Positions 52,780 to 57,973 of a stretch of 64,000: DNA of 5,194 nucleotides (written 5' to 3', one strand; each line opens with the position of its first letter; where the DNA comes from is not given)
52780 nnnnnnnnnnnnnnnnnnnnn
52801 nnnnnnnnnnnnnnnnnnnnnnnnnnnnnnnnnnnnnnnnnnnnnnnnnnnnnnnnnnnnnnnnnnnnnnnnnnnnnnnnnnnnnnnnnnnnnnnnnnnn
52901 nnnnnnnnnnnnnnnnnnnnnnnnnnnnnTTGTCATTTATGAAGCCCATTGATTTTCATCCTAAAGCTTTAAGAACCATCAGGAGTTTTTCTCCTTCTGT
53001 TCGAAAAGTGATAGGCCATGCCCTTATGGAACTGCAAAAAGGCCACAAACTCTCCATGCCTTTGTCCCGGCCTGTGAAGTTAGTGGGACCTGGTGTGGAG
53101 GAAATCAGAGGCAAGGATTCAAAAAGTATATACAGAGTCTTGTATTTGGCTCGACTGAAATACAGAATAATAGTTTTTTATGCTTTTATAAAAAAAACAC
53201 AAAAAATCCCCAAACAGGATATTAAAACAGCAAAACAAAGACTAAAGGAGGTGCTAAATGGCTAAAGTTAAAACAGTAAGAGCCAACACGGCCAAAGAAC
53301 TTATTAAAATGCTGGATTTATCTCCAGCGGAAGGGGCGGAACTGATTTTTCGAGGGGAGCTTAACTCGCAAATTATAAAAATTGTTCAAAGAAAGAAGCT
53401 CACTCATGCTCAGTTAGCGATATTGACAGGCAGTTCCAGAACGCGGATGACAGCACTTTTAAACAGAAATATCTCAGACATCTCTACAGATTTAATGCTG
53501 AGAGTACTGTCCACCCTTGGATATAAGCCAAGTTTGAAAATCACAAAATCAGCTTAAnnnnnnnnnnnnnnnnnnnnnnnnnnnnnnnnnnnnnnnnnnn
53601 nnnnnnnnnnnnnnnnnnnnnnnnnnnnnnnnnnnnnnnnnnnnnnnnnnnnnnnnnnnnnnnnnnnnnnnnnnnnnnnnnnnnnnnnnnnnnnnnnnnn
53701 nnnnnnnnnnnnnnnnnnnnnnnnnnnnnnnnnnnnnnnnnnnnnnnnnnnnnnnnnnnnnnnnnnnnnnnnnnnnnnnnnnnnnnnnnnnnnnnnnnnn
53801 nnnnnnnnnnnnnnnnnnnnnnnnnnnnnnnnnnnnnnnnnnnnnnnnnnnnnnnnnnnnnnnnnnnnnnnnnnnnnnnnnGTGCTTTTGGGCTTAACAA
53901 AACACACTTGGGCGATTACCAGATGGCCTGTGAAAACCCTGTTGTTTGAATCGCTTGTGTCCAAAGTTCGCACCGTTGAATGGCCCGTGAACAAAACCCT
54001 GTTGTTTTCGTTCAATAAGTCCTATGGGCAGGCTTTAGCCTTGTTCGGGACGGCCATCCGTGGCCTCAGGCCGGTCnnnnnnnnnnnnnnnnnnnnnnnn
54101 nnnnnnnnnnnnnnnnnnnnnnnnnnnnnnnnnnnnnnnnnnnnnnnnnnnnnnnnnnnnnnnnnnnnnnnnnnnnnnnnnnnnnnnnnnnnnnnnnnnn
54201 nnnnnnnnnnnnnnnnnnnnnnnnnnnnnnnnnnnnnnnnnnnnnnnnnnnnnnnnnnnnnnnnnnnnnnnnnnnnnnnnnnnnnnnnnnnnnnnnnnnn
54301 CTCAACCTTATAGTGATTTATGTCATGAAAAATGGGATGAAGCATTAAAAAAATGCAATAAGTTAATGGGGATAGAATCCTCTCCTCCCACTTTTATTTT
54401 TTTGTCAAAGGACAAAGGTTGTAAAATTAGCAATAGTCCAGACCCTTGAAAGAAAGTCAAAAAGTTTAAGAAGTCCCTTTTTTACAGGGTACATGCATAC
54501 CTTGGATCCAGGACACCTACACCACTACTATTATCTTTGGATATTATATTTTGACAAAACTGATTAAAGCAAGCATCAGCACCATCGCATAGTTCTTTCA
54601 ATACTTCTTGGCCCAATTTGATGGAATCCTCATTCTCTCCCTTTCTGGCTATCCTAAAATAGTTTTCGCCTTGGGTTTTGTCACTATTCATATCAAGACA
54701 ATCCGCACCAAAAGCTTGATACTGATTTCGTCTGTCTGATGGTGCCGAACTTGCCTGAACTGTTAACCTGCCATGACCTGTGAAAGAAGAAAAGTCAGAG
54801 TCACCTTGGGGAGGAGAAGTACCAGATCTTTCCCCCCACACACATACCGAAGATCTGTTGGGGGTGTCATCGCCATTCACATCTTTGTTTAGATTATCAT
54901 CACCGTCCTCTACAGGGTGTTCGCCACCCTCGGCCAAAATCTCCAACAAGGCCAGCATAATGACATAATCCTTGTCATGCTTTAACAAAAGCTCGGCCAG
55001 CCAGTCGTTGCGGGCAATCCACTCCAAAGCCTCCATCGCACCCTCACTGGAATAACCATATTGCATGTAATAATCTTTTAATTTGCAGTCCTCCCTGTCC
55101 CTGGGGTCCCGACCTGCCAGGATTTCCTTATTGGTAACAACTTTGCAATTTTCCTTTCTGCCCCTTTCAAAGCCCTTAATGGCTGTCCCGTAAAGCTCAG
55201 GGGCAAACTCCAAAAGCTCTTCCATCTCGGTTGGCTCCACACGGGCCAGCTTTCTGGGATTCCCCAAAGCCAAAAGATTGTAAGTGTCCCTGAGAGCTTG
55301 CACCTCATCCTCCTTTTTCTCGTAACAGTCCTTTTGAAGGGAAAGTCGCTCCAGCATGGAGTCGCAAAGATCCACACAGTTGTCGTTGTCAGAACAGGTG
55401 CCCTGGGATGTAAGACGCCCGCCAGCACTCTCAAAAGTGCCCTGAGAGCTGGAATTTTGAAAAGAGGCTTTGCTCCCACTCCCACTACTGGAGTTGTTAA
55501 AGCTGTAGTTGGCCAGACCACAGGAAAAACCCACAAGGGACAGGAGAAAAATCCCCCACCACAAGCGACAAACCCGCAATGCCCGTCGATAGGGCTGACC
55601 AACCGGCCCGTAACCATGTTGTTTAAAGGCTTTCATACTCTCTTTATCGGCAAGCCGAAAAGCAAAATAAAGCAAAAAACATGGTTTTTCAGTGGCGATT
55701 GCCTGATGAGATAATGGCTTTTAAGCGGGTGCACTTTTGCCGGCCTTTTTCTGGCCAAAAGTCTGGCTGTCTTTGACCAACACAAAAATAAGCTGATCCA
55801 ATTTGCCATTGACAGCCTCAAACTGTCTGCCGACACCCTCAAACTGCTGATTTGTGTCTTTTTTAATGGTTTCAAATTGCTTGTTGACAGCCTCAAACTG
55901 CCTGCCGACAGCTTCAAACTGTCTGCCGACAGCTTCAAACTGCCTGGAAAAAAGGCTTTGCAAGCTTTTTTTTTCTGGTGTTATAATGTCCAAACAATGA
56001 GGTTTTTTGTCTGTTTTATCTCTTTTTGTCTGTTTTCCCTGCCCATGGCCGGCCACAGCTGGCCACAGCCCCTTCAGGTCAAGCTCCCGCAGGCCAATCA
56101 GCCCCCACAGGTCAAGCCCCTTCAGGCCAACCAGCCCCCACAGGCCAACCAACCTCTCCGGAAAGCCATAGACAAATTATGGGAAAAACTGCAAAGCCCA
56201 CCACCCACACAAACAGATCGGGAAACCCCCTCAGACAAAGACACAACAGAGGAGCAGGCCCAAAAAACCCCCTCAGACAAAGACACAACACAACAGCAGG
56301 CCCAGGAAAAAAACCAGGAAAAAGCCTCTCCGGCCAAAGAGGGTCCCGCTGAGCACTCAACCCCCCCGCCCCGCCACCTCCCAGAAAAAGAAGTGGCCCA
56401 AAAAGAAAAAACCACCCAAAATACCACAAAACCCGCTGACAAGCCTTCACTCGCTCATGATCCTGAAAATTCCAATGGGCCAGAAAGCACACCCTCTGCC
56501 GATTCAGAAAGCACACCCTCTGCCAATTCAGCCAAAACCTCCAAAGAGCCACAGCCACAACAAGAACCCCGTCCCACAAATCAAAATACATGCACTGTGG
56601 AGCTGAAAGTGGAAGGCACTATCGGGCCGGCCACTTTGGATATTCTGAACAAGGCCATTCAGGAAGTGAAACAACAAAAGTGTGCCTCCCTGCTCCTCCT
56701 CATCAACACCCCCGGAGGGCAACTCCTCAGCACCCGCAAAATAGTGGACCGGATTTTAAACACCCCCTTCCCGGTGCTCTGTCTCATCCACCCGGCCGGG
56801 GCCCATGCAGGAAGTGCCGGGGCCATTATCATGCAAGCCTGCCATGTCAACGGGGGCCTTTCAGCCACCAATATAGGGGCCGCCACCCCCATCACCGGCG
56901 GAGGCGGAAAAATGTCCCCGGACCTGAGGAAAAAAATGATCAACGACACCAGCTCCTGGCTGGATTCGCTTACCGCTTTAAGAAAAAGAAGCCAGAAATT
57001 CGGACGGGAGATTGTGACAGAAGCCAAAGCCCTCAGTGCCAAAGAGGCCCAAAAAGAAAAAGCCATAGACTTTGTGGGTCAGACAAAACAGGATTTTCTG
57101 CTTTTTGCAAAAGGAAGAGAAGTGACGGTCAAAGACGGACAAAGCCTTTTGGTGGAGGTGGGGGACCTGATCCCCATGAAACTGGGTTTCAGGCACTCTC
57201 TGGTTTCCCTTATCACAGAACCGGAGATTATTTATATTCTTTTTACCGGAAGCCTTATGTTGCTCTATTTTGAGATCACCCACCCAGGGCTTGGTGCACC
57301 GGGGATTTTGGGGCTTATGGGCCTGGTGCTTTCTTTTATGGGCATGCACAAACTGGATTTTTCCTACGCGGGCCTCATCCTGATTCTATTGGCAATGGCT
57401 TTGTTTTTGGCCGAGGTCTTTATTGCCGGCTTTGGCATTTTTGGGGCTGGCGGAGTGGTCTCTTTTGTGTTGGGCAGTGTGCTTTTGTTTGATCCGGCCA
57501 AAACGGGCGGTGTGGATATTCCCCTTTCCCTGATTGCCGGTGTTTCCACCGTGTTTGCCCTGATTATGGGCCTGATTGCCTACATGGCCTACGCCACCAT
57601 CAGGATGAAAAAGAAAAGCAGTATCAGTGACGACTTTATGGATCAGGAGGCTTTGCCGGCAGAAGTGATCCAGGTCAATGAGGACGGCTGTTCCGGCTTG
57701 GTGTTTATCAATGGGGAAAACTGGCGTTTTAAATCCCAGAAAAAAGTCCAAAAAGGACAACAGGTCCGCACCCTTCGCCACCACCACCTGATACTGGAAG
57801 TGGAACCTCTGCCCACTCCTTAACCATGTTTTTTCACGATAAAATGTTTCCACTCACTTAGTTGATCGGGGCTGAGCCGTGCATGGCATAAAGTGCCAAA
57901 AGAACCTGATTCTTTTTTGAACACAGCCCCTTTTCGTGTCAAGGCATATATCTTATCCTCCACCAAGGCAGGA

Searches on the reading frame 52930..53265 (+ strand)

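Call 14: search_protein_families(library=pfam, proteins=[window:52930-53265:+])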
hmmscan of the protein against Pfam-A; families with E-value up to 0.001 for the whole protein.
window:52930-53265:+ (111 aa): 1 family
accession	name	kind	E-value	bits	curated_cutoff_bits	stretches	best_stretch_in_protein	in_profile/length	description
PF05973.20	Gp49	-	9.4e-22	77.3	23.9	1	17-106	3-90/90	Phage derived protein Gp49-like (DUF891)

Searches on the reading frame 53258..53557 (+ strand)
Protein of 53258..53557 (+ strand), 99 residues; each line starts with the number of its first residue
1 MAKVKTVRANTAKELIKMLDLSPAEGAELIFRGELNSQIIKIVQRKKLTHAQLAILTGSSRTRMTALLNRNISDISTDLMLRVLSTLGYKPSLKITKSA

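Call 13: find_encoding_contigs(protein=window:53258-53554:+, flank=10000, max_places=10)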
Protein window:53258-53554:+ (99 aa): no gene with exactly this product is on record in the collection.

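Call 14: search_protein_families(library=pfam, proteins=[window:53258-53557:+])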
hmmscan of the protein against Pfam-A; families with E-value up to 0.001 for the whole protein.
window:53258-53557:+ (99 aa): 2 families
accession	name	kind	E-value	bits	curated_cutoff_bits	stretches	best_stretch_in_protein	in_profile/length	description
PF13744.12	HTH_37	-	5.2e-11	42.7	27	1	20-94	4-78/80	Helix-turn-helix domain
PF13443.12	HTH_26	-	6.3e-06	26.8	22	1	40-91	3-54/63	Cro/C1-type HTH DNA-binding domain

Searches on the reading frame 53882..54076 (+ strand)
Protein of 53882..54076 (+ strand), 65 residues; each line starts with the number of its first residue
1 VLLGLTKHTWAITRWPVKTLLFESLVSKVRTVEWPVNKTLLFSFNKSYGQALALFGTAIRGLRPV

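Call 39: find_homologous_proteins(query=window:53882-54076:+, max_evalue=10)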
Query seq(65 aa): no candidate shares three 5-residue words with the query. No homologue found.

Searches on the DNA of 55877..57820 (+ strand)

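Call 79: search_rna_families(sources=[L016, L020], threshold=gathering)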
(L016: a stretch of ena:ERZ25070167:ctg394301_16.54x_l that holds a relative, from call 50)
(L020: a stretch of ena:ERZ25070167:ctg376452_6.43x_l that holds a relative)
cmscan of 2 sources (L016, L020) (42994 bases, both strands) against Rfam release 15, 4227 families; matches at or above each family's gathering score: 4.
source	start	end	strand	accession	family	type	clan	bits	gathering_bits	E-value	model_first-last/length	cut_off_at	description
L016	17961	18033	-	RF00005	tRNA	Gene; tRNA;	CL00001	68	29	7.6e-13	1-71/71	no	tRNA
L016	18193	18265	+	RF00005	tRNA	Gene; tRNA;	CL00001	67.7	29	9.3e-13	1-71/71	no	tRNA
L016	17888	17959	-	RF00005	tRNA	Gene; tRNA;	CL00001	66.8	29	1.6e-12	1-71/71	no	tRNA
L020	11413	11486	-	RF00005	tRNA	Gene; tRNA;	CL00001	63.7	29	1.1e-11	1-71/71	no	tRNA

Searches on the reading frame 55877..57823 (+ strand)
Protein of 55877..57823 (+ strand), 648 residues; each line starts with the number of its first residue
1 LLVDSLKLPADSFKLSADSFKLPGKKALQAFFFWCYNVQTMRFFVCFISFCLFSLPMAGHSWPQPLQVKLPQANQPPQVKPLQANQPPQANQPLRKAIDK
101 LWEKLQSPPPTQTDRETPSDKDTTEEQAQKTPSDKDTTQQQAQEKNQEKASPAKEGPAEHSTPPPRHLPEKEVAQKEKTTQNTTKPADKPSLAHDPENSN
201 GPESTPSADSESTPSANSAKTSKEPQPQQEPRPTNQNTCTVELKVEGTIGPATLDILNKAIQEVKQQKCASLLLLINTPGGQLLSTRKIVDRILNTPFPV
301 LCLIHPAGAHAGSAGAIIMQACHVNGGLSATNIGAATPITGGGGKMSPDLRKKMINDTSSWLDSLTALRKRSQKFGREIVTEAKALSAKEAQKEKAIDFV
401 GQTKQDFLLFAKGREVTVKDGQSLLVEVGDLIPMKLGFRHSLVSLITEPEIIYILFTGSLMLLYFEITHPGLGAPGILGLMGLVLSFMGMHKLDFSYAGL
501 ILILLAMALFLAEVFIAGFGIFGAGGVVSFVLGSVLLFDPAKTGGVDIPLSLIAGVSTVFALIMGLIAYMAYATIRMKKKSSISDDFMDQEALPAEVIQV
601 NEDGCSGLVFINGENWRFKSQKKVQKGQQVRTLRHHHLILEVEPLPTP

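Call 14: search_protein_families(library=pfam, proteins=[window:55877-57823:+])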
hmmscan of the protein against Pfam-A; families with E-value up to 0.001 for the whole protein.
window:55877-57823:+ (648 aa): 3 families
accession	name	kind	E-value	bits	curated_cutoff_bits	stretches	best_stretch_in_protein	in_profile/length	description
PF24961.1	NfeD_membrane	-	1.1e-21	77.6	26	1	451-569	2-118/119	NfeD integral membrane domain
PF25145.1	NfeD1b_N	-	1.3e-09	38.3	40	1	244-400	6-155/189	NfeD1b, N-terminal domain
PF01957.25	NfeD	-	0.00012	22.6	29.1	1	595-644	6-57/57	NfeD-like C-terminal, partner-binding domain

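Call 49: find_homologous_proteins(query=window:55877-57820:+, max_evalue=1e-30)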
Query window:55877-57820:+ (648 aa): 1348 proteins with E <= 1e-30 among 8000 candidates; the best 120 are listed.
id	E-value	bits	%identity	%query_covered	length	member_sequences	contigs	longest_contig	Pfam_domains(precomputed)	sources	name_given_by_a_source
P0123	0.0e+0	1322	100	91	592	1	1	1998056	PF24961.2,PF25145.2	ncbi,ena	-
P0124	8.1e-260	882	76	87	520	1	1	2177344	PF24961.2,PF25145.2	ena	-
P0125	1.6e-225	769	77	70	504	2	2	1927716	PF24961.2,PF01957.26,PF25145.2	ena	-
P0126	8.0e-222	756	65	88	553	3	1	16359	PF24961.2,PF01957.26,PF25145.2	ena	-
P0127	1.2e-221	756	61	93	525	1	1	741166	PF24961.2,PF01957.26,PF25145.2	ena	-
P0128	1.9e-211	722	60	88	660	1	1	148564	PF24961.2,PF25145.2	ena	-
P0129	1.4e-210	719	69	74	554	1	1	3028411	PF24961.2,PF01957.26,PF25145.2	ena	-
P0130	2.2e-209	715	68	73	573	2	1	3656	PF24961.2,PF01957.26,PF25145.2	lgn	-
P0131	3.7e-208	711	65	77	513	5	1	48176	PF24961.2,PF01957.26,PF25145.2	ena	-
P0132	1.3e-207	709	73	67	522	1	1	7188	PF24961.2,PF01957.26,PF25145.2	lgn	-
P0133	2.2e-207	709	74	67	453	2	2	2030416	PF24961.2,PF01957.26,PF25145.2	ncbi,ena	-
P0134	7.1e-205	700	74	65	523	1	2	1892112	PF24961.2,PF01957.26,PF25145.2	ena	-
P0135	1.1e-204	700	72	67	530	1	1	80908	PF24961.2,PF01957.26,PF25145.2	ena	-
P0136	1.7e-204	699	61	78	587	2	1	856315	PF24961.2,PF01957.26,PF25145.2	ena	-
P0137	3.2e-204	698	74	65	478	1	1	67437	PF24961.2,PF01957.26,PF25145.2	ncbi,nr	ncbi:MAG: nodulation protein NfeD [Bdellovibrionales bacterium]|nr:nodulation protein NfeD [Bdellovi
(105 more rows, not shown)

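Call 50: find_encoding_contigs(protein=P0124, flank=10000, max_places=2)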
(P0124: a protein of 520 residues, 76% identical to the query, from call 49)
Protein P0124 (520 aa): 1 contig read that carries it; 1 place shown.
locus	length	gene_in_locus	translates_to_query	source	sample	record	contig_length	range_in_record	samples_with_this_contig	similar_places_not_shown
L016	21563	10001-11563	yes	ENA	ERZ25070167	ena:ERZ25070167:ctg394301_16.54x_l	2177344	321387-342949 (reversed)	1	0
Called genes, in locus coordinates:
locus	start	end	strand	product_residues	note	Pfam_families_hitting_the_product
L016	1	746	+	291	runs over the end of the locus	-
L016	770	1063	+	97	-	PF04026:SpoVG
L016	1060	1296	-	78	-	PF13370:Fer4_13, PF13459:Fer4_15 (weak)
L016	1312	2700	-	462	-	-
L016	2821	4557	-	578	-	PF00351:Biopterin_H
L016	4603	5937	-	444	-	-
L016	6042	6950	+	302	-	-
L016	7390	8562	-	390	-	-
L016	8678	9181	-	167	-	-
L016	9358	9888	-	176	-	-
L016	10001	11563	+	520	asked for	PF25145:NfeD1b_N, PF24961:NfeD_membrane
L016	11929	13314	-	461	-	PF13167:GTP-bdg_N, PF16360:GTP-bdg_M, PF03193:RsgA_GTPase (faint), PF01926:MMR_HSR1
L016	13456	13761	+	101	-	PF07883:Cupin_2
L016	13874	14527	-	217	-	PF13417:GST_N_3, PF13409:GST_N_2 (weak), PF22041:GST_C_7 (faint), PF04399:Glutaredoxin2_C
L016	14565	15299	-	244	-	-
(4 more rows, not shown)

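Call 51: find_encoding_contigs(protein=P0123, flank=10000, max_places=2)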
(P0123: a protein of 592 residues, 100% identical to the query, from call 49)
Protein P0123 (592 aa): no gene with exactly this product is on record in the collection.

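Call 57: find_encoding_contigs(protein=P0125, flank=10000, max_places=3)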
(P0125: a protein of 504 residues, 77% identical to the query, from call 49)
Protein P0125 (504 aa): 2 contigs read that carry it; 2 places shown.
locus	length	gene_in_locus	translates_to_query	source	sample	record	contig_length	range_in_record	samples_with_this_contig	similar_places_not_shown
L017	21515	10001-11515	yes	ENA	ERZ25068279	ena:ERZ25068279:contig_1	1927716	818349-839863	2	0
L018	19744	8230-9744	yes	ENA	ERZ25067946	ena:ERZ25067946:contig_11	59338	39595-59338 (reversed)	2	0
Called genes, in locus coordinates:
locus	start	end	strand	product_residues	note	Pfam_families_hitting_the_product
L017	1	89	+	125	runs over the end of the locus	-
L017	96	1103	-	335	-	PF01509:TruB_N, PF16198:TruB_C_2 (weak)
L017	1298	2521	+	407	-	PF00999:Na_H_Exchanger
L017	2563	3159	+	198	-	PF11967:RecO_N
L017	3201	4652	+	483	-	PF00919:UPF0004, PF04055:Radical_SAM, PF01938:TRAM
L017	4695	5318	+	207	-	-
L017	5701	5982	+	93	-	-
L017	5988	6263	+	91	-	-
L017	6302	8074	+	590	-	-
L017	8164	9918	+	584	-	-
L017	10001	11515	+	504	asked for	PF25145:NfeD1b_N, PF24961:NfeD_membrane, PF01957:NfeD (weak)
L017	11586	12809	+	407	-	PF14622:Ribonucleas_3_3, PF00636:Ribonuclease_3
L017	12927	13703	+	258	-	PF01145:Band_7, PF13421:Band_7_1 (faint)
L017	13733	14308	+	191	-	-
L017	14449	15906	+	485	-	PF14238:DUF4340 (weak)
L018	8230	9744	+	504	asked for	PF25145:NfeD1b_N, PF24961:NfeD_membrane, PF01957:NfeD (weak)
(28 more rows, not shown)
